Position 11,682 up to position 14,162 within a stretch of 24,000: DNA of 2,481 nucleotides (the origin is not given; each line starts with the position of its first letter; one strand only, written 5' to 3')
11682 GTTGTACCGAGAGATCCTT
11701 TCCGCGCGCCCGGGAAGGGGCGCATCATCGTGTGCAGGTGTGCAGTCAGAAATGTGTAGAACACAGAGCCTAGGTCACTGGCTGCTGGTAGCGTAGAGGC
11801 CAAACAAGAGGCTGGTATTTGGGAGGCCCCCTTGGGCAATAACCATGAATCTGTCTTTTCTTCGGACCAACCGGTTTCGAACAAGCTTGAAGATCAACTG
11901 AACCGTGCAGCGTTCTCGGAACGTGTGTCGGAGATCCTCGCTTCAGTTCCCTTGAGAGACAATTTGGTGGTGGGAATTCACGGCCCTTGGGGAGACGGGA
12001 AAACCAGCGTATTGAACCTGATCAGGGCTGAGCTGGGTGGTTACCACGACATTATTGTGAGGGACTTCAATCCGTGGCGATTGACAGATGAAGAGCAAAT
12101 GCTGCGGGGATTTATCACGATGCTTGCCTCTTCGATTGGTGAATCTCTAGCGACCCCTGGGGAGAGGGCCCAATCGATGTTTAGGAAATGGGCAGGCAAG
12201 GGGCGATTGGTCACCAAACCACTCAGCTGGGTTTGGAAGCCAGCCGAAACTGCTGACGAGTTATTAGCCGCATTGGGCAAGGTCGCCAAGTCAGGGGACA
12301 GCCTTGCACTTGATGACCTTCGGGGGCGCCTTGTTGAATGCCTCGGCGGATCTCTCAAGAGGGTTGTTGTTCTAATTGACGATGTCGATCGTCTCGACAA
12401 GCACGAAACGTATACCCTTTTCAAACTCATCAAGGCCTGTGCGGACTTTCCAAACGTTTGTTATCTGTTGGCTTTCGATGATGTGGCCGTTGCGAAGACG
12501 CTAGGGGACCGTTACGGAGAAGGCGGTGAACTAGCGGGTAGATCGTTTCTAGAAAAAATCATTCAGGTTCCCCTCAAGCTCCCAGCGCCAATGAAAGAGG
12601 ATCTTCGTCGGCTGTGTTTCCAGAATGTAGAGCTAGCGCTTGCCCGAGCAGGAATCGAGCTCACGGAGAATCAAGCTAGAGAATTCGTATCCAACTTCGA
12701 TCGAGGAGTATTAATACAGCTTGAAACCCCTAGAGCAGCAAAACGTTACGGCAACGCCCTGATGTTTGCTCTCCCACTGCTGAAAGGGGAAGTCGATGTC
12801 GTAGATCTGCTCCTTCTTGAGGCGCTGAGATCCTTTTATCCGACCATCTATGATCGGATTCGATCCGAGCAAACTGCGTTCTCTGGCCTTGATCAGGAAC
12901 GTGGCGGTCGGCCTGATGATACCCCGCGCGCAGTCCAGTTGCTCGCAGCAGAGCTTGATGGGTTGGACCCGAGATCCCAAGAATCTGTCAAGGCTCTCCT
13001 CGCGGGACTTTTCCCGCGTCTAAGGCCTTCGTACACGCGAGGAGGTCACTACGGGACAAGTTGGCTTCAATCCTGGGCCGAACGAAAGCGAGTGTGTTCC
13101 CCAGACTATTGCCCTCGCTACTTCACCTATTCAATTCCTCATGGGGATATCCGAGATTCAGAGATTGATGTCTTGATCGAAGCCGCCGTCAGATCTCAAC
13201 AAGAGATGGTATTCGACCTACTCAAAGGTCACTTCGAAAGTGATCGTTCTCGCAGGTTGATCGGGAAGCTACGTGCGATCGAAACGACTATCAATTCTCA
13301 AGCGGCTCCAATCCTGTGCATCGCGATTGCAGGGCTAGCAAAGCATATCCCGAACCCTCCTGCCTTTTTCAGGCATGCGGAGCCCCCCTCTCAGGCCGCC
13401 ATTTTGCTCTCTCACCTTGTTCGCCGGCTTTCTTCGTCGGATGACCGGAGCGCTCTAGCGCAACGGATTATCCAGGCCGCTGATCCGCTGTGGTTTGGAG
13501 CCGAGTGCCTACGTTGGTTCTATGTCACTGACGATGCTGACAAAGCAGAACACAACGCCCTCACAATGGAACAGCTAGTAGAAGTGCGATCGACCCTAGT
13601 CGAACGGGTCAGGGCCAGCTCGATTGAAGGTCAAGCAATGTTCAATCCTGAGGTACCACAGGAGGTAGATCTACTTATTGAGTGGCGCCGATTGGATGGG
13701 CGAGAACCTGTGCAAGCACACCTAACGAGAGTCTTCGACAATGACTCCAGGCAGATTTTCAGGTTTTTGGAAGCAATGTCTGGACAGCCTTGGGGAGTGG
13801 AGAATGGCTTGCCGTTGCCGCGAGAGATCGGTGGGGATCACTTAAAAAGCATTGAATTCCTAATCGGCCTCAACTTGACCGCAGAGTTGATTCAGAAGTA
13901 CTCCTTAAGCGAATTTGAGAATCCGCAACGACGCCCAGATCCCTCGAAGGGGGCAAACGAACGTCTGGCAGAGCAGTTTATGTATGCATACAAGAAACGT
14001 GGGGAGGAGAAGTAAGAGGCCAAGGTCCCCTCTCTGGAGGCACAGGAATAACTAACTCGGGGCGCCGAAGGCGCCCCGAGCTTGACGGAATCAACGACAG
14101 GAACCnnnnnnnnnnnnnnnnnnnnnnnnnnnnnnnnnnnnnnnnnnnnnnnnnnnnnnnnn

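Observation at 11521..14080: Low-GC ~2.5 kb islet with a lone soluble KAP-family NTPase: candidate single-gene phage-exclusion module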

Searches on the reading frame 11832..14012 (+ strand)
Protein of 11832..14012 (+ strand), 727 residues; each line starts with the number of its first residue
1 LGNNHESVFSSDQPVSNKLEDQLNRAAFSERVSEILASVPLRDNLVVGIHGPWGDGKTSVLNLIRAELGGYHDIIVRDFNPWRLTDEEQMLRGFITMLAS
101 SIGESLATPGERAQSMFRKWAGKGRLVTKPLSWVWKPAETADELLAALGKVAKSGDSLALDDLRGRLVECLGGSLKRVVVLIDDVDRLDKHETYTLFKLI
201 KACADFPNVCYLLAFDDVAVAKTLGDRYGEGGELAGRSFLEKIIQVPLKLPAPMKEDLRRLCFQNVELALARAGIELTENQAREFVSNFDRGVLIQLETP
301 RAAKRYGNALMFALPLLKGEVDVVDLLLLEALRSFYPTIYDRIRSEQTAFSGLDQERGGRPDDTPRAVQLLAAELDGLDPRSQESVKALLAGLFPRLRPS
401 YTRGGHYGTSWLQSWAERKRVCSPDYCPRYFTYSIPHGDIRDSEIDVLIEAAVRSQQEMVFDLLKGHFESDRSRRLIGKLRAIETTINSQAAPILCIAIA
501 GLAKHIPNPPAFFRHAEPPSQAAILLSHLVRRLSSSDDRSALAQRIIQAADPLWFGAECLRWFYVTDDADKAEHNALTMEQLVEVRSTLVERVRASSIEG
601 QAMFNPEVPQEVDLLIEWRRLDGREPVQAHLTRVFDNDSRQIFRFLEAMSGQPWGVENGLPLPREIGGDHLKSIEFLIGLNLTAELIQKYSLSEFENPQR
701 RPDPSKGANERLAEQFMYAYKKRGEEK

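Call 6: search_protein_families(library=pfam, proteins=[window:11832-14012:+], max_evalue=0.1)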
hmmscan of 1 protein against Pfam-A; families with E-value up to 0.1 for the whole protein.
window:11832-14012:+ (727 aa): 4 families
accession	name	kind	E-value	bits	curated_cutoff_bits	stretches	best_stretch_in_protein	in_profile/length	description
PF07693.20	KAP_NTPase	-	1e-42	146.8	20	1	25-311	1-287/293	KAP family P-loop domain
PF13401.12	AAA_22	-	0.00012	22.8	27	1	48-205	9-109/130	AAA domain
PF13191.12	AAA_16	-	0.00045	21.2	32.6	1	35-199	15-155/167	AAA ATPase domain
PF00005.33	ABC_tran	-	0.047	14.7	25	1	41-101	8-67/137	ABC transporter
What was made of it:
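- On KAP P-loop NTPase (Pfam PF07693): 146.8 bits against a cut-off of 20, E 1e-42, residues 25-311 on profile positions 1-287 of 293 (call 6).
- Checked: Pfam KAP_NTPase gives E 1e-42 and 146.8 bits against a cut-off of 20, over residues 25-311 (call 6).
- Pfam KAP_NTPase, E 1e-42 (call 6).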

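Call 7: search_protein_families(library=padloc, proteins=[window:11832-14012:+], max_evalue=0.1)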
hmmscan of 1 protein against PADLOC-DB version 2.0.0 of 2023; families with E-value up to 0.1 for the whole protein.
window:11832-14012:+ (727 aa): 7 families
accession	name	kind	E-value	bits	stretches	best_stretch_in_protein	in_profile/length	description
PDLC02361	PifA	-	7.2e-79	264.2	1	8-652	4-668/720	PifA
PDLC02209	QatA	-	5.1e-15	53.1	2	21-85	11-74/646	-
PDLC04959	PDC-S20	-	4.8e-14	50.7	2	20-129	18-119/464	-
PDLC02210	QatA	-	1.9e-13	47.8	2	20-83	9-72/593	-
PDLC04957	PDC-S20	-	2.6e-08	31.8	2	19-69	4-55/446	-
PDLC04958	PDC-S20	-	1.1e-06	26.3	1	20-83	3-67/458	-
PDLC04956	PDC-S20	-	0.001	16.5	1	175-266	179-268/450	-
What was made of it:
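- On PifA family (F-plasmid T7 exclusion protein; PADLOC PifA): PDLC02361, E 7.2e-79, 264 bits, protein residues 8-652, profile positions 4-668 of 720 (call 7).
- On Tmn / YobI-family transmembrane NTPase: No Tmn model appears among the PADLOC hits (call 7).
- PADLOC PifA model, E 7.2e-79, residues 8-652 on profile positions 4-668 of 720 (call 7).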

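Call 8: search_protein_families(library=ncbifam, proteins=[window:11832-14012:+], max_evalue=0.1)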
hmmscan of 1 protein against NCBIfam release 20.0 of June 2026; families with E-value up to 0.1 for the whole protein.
window:11832-14012:+ (727 aa): 2 families
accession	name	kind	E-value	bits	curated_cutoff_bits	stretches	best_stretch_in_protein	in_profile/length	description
NF041923.1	QatA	equivalog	6.6e-16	58.1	600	2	21-85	11-74/628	Qat anti-phage system ATPase QatA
TIGR02928.1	TIGR02928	subfamily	0.044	12.6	181.3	0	159-203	112-159/366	orc1/cdc6 family replication initiation protein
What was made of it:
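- On QatABCD (QatA): 58.1 bits against a cut-off of 600 (call 8).
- Closest known: QatA of the QatABCD system. Same: It is also a KAP-type NTPase, and the N-terminal P-loop region matches (calls 7, 8).
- Closest known: QatA of the QatABCD system. Different: The NCBIfam QatA score is 58 bits against a cut-off of 600, and only about 65 residues align (call 8).
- Tried and rejected: QatA membership: rejected, 58 bits against a cut-off of 600 (call 8).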

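Call 13: find_homologous_proteins(query=window:11832-14012:+, max_evalue=0.00001)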
Query window:11832-14012:+ (727 aa): 1048 proteins with E <= 0.00001 among 8000 candidates; the best 120 are listed.
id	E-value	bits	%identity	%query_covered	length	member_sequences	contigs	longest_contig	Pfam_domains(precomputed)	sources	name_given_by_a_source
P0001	0.0e+0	1651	100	100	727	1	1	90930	PF07693.21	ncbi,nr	ncbi:MAG: P-loop NTPase fold protein [Geothrix sp.]|nr:P-loop NTPase fold protein [Geothrix sp.]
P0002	5.4e-270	916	57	98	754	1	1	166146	PF07693.21,PF13401.13,PF13191.13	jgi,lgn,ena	-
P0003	2.4e-267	907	56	98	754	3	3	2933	PF07693.21,PF13401.13,PF13191.13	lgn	-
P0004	6.0e-263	892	56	98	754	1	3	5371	PF07693.21,PF13401.13,PF13191.13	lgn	-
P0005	5.8e-261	886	56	98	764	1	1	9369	PF07693.21,PF13401.13,PF13191.13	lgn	-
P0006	1.8e-259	881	56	99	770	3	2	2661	PF07693.21,PF13401.13,PF13191.13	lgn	-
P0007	2.9e-258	877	55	98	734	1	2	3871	PF07693.21,PF13401.13,PF13191.13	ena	-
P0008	4.9e-258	876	54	99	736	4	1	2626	PF07693.21,PF13191.13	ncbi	-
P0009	2.6e-257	874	55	98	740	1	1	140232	PF07693.21,PF13401.13,PF13191.13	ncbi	ncbi:MAG: P-loop NTPase fold protein [Phycisphaerales bacterium]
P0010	1.2e-256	872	54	98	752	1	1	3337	PF07693.21,PF13191.13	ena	-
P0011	1.6e-255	868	54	98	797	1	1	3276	PF07693.21,PF13401.13,PF13191.13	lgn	-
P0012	2.1e-255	867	53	100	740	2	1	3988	PF07693.21,PF13401.13,PF13191.13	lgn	-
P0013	2.8e-255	867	54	98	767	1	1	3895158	PF07693.21,PF13401.13,PF13191.13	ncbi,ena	-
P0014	2.2e-254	864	54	99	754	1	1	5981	PF07693.21,PF13401.13,PF01637.25,PF13191.13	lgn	-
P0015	2.3e-254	864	55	99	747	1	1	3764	PF07693.21,PF13401.13,PF13191.13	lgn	-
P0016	4.0e-254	863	53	99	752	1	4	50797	PF07693.21,PF13191.13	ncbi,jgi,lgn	jgi:predicted KAP-like P-loop ATPase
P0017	1.2e-253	862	53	98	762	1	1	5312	PF07693.21,PF13401.13,PF13191.13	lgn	-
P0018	1.4e-253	861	53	98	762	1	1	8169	PF07693.21,PF13401.13,PF13191.13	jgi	jgi:predicted KAP-like P-loop ATPase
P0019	8.4e-253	859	54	99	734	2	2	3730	PF07693.21,PF13401.13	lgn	-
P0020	1.3e-252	858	53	99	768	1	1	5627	PF07693.21,PF13401.13,PF13191.13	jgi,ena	-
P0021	5.2e-252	856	54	100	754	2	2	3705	PF07693.21,PF13401.13,PF13191.13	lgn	-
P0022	1.3e-251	855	53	99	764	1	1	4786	PF07693.21,PF13401.13,PF13191.13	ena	-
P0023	1.5e-251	855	54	98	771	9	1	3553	PF07693.21,PF13401.13,PF13191.13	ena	-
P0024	1.6e-250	851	54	98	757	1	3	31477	PF07693.21,PF13401.13,PF13191.13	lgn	-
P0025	6.6e-250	849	53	98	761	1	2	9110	PF07693.21,PF13401.13,PF13191.13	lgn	-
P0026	1.2e-249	848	54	99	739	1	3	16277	PF07693.21,PF13401.13,PF13191.13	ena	-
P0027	2.4e-249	847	52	99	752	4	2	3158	PF07693.21,PF13191.13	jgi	-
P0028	3.0e-249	847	52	98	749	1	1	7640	PF07693.21,PF13401.13,PF13191.13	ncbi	-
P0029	3.7e-249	847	53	97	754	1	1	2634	PF07693.21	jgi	jgi:predicted KAP-like P-loop ATPase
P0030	1.5e-248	845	53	98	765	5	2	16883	PF07693.21,PF13401.13,PF13191.13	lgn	-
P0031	2.0e-248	844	52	99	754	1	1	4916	PF07693.21,PF13401.13,PF13191.13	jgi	jgi:hypothetical protein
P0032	1.1e-247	842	53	99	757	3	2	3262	PF07693.21,PF13401.13,PF13191.13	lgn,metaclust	metaclust:\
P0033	1.7e-247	841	52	99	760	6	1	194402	PF07693.21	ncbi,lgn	ncbi:MAG: P-loop NTPase fold protein [Sulfurifustis sp.]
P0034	1.2e-246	838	52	98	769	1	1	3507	PF07693.21,PF13401.13,PF13191.13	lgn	-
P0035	2.5e-246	837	52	99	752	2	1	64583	PF07693.21,PF13401.13,PF13191.13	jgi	jgi:predicted KAP-like P-loop ATPase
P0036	2.2e-245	834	52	99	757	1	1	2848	PF07693.21,PF13191.13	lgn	-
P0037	1.8e-244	831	53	98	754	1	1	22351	PF07693.21,PF13401.13,PF13191.13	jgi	-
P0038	2.7e-244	831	53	99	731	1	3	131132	PF07693.21,PF01637.25,PF13191.13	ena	-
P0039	8.5e-244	829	52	98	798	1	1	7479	PF07693.21,PF13401.13,PF13191.13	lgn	-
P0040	1.5e-243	828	51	98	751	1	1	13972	PF07693.21,PF13401.13,PF13191.13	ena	-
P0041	2.1e-242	824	53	98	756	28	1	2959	PF07693.21,PF13401.13,PF13191.13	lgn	-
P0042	5.5e-242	823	54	93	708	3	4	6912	PF07693.21,PF13401.13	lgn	-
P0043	1.9e-241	821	52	98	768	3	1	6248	PF07693.21,PF13401.13,PF13191.13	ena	-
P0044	2.6e-241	821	52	100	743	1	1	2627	PF07693.21,PF13191.13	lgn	-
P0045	3.5e-240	817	53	98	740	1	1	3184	PF07693.21,PF13401.13,PF13191.13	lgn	-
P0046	2.4e-239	814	51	99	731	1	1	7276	PF07693.21,PF13401.13,PF13191.13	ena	-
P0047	1.2e-238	812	53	98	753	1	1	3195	PF07693.21,PF13401.13,PF13191.13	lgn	-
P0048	1.3e-238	812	53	99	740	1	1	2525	PF07693.21,PF13401.13,PF13191.13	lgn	-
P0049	1.5e-238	812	52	99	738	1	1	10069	PF07693.21,PF13401.13,PF13191.13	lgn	-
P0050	1.6e-238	812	53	98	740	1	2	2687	PF07693.21,PF13401.13,PF13191.13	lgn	-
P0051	5.5e-238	810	49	99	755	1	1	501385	PF07693.21,PF13401.13,PF13191.13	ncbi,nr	ncbi:MAG: P-loop NTPase fold protein [Acidobacteriota bacterium]|nr:P-loop NTPase fold protein [Acid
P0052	7.4e-238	809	50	98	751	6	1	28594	PF07693.21,PF13401.13,PF13191.13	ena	-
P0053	1.1e-237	809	52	98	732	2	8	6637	PF07693.21,PF13401.13,PF13191.13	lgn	-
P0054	2.2e-237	808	53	98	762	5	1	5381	PF07693.21,PF13401.13,PF13191.13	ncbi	-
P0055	2.4e-237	808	52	98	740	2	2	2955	PF07693.21,PF13401.13,PF13191.13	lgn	-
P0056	5.9e-237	806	50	99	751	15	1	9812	PF07693.21,PF13401.13,PF13191.13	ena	-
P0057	1.2e-236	805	51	99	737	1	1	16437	PF07693.21,PF13401.13,PF13191.13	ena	-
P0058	1.8e-236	805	52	98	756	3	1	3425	PF07693.21,PF13401.13,PF13191.13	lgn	-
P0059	2.0e-236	805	52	98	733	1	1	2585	PF07693.21,PF13401.13,PF13191.13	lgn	-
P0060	2.3e-236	804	51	99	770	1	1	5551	PF07693.21,PF13401.13,PF13191.13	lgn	-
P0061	5.6e-236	803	52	99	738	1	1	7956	PF07693.21,PF13401.13,PF13191.13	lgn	-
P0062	7.8e-236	803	52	100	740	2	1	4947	PF07693.21,PF13401.13,PF13191.13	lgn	-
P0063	8.2e-236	803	52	99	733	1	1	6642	PF07693.21,PF13401.13,PF13191.13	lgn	-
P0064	8.7e-236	803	52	99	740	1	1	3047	PF07693.21,PF13401.13,PF13191.13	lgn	-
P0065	1.2e-235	802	54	98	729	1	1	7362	PF07693.21,PF13401.13,PF13191.13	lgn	-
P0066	2.5e-235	801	53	98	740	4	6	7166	PF07693.21,PF13401.13,PF13191.13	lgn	-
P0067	3.3e-235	801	50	99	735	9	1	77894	PF07693.21,PF13401.13,PF01637.25,PF13191.13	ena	-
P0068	7.7e-235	799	53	97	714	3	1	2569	PF07693.21,PF13401.13,PF13191.13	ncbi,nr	ncbi:MAG: KAP family NTPase, partial [Phycisphaerales bacterium]|nr:KAP family NTPase [Phycisphaeral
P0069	1.1e-234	799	52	99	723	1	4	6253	PF07693.21,PF13401.13,PF13191.13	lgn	-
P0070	3.0e-234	798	52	99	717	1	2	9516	PF07693.21,PF13401.13,PF13191.13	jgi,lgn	jgi:hypothetical protein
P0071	3.3e-234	797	51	99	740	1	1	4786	PF07693.21,PF13401.13,PF13191.13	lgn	-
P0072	4.4e-234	797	50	99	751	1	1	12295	PF07693.21,PF13401.13,PF13191.13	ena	-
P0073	7.8e-234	796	52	99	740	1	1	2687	PF07693.21,PF13401.13,PF13191.13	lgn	-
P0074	1.2e-233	795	52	99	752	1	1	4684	PF07693.21,PF13401.13,PF13191.13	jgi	jgi:predicted KAP-like P-loop ATPase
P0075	1.3e-233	795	51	99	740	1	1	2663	PF07693.21,PF13401.13,PF13191.13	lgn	-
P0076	2.6e-233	794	51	98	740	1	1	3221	PF07693.21,PF13401.13,PF13191.13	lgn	-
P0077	3.5e-233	794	52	98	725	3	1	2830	PF07693.21,PF13401.13,PF13191.13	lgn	-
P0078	4.6e-233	794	50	98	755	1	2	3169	PF07693.21,PF13191.13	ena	-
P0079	8.5e-233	793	50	98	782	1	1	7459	PF07693.21,PF13191.13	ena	-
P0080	2.9e-232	791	52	98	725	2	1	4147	PF07693.21,PF13401.13,PF13191.13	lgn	-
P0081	6.6e-232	790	50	99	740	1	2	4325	PF07693.21,PF13401.13,PF13191.13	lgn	-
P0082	9.5e-232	789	50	99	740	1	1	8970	PF07693.21,PF13401.13,PF13191.13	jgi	jgi:hypothetical protein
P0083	1.5e-231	789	50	98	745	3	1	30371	PF07693.21,PF13401.13,PF13191.13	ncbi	-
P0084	1.5e-231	789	49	99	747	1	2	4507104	PF07693.21,PF13401.13,PF13191.13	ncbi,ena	-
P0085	1.6e-231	788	52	99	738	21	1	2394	PF07693.21,PF13401.13,PF13191.13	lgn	-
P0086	2.2e-231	788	49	99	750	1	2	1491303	PF07693.21,PF13401.13,PF13191.13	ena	-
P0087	2.3e-231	788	52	98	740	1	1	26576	PF07693.21,PF13401.13,PF13191.13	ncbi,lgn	-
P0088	6.5e-231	786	52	94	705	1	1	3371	PF07693.21,PF13401.13,PF13191.13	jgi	-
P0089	1.4e-230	785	51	98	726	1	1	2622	PF07693.21,PF13401.13,PF13191.13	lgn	-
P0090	1.7e-230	785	53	94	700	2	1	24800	PF07693.21,PF13401.13,PF13191.13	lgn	-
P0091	1.8e-230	785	51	98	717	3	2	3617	PF07693.21,PF13401.13,PF13191.13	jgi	jgi:hypothetical protein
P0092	2.3e-230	785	52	99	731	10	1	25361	PF07693.21,PF13401.13,PF13191.13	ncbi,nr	ncbi:AAA family ATPase [Cyanobium sp. Lug-B]|nr:AAA family ATPase [Cyanobium sp. Lug-B]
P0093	2.4e-230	785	53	91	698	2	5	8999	PF07693.21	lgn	-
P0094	3.0e-230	784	51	98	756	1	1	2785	PF07693.21,PF13401.13,PF13191.13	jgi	jgi:hypothetical protein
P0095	3.3e-230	784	51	100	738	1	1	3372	PF07693.21,PF13401.13,PF13191.13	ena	-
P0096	3.9e-230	784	51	99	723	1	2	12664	PF07693.21,PF13401.13,PF13191.13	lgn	-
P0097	6.5e-230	783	51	98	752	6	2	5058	PF07693.21,PF13401.13,PF13191.13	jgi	jgi:hypothetical protein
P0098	2.9e-229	781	50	100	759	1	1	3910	PF07693.21,PF13401.13,PF13191.13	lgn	-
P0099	2.9e-229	781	50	98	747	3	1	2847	PF07693.21,PF13401.13,PF13191.13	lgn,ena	-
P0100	3.9e-229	781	50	99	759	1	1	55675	PF07693.21,PF13401.13,PF13191.13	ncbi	-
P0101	1.9e-228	778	49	99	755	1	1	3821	PF07693.21,PF13401.13,PF13191.13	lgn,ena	-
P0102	2.3e-228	778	50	100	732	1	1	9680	PF07693.21,PF13401.13,PF13191.13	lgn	-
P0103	5.0e-228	777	51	99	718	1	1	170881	PF07693.21,PF13401.13,PF13191.13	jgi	-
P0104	9.0e-228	776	50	99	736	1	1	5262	PF07693.21,PF13401.13,PF13191.13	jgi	jgi:hypothetical protein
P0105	1.1e-227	776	50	99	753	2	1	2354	PF07693.21,PF13401.13,PF13191.13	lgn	-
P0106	1.2e-227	776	51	98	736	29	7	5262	PF07693.21,PF13401.13,PF13191.13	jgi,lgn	jgi:hypothetical protein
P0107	1.3e-227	776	51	99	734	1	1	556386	PF07693.21,PF13401.13,PF13191.13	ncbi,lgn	ncbi:MAG: P-loop NTPase fold protein [bacterium]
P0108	1.3e-227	776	49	99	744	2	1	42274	PF07693.21,PF13401.13,PF13191.13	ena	-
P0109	2.2e-227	775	49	98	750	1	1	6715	PF07693.21,PF13401.13,PF13191.13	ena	-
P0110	6.5e-227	773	53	98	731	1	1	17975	PF07693.21,PF13401.13,PF13191.13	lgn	-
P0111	9.9e-227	773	50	97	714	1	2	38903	PF07693.21,PF13401.13,PF13191.13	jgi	-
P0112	2.1e-226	772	48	99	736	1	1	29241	PF07693.21,PF13401.13,PF13191.13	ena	-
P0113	5.0e-226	770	49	99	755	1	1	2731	PF07693.21,PF13401.13,PF13191.13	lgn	-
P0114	8.9e-226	770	51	98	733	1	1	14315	PF07693.21,PF13401.13,PF13191.13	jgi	jgi:hypothetical protein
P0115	4.6e-225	767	50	99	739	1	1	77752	PF07693.21,PF13401.13,PF13191.13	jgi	jgi:KAP family P-loop domain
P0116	1.2e-224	766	49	99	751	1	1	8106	PF07693.21,PF13401.13,PF13191.13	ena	-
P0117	3.4e-224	764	49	99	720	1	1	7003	PF07693.21,PF13401.13,PF01637.25,PF13191.13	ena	-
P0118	8.3e-224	763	49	98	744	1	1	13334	PF07693.21,PF13401.13,PF13191.13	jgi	jgi:KAP family P-loop domain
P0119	8.6e-224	763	50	98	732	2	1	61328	PF07693.21,PF13401.13,PF13191.13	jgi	-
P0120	3.2e-223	761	50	99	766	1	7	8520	PF07693.21,PF13401.13,PF13191.13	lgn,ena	-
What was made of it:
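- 11832..14015 (+): PifA-family gene, 727 aa, TTG start, stop TAA 14013-14015. It is 100% identical to a Geothrix sp. MAG protein annotated 'P-loop NTPase fold protein' (call 13).
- The closest homologue anywhere is only 57% identical (call 13). The source is a MAG contig (call 13), and the segment is unique: one cluster member on one contig (call 13).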

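Call 14: search_dna_similar(query=window:11832-14012:+, collection=plasmids, mode=protein, max_rows=30, rows=spread)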
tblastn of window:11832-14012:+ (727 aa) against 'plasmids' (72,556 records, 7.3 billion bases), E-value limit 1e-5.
Records with a match: 135; places in all: 137; records where one place covers at least 80% of the query: 16.
Best place of each record, by identity: <60% 135.
By first word of the organism name: Klebsiella 36; Bacillus 26; Streptomyces 9; Rhizobium 9; Rhodococcus 5; Sinorhizobium 5; Cronobacter 4; Xanthomonas 3; Enterobacter 3; Hymenobacter 2; and 26 more.
By predicted mobility (MOB-suite, as given by PLSDB): non-mobilizable 62; conjugative 54; mobilizable 19.
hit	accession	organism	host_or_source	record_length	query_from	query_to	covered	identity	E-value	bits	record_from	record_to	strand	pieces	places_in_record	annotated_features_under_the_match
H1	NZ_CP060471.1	Xanthomonas citri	Cell culture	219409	9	722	98%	33.8%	1e-74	271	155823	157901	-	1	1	P-loop NTPase fold protein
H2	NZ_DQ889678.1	Bacillus cereus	-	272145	9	595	81%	29.7%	3e-50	198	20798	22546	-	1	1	P-loop NTPase fold protein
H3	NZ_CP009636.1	Bacillus cereus 03BB108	Dust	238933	9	594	81%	28.9%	1e-51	202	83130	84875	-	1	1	P-loop NTPase fold protein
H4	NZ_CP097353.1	Bacillus cereus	pure culture,oil contaminated soil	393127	9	595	81%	28.3%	3e-51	201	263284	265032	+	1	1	P-loop NTPase fold protein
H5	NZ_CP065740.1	Bacillus tropicus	-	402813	6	507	69%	31.6%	7e-49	194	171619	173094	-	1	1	P-loop NTPase fold protein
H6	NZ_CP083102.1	Bacillus thuringiensis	whole organism,Biopesticide DiPel DF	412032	3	487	67%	29.8%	8e-30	134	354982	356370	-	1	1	P-loop NTPase fold protein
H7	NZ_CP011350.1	Bacillus thuringiensis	tobacco,single cell,roots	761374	3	487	67%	29.8%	8e-30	134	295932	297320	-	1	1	P-loop NTPase fold protein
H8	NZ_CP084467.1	Halomicrobium salinisoli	cell culture,gobi saline soil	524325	9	451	61%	31.4%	3e-36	154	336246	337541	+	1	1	P-loop NTPase fold protein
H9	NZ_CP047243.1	Trichormus variabilis 0441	cell culture,thermal spring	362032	7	456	62%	29.7%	5e-39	163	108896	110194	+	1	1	KAP family P-loop domain protein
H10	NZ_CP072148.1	Rhizobium sp. K1/93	Himalayan blackberry,cell culture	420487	9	506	69%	26.5%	3e-27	126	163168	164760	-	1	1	P-loop NTPase fold protein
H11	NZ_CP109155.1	Streptomyces europaeiscabiei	-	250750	9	450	61%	29.1%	1e-18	99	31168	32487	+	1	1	P-loop NTPase fold protein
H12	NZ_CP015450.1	Dietzia lutea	-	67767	10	442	60%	28.0%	1e-19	102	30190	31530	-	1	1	P-loop NTPase fold protein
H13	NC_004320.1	Corynebacterium efficiens YS-314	-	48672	8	479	65%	25.1%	3e-19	101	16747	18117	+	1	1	KAP family NTPase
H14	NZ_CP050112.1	Rhizobium leguminosarum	Trifolium repens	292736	3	454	62%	25.1%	8e-14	83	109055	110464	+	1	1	P-loop NTPase fold protein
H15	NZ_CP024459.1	Klebsiella pneumoniae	Homo sapiens,sputum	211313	14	452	60%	25.5%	2e-15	89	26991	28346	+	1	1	P-loop NTPase fold protein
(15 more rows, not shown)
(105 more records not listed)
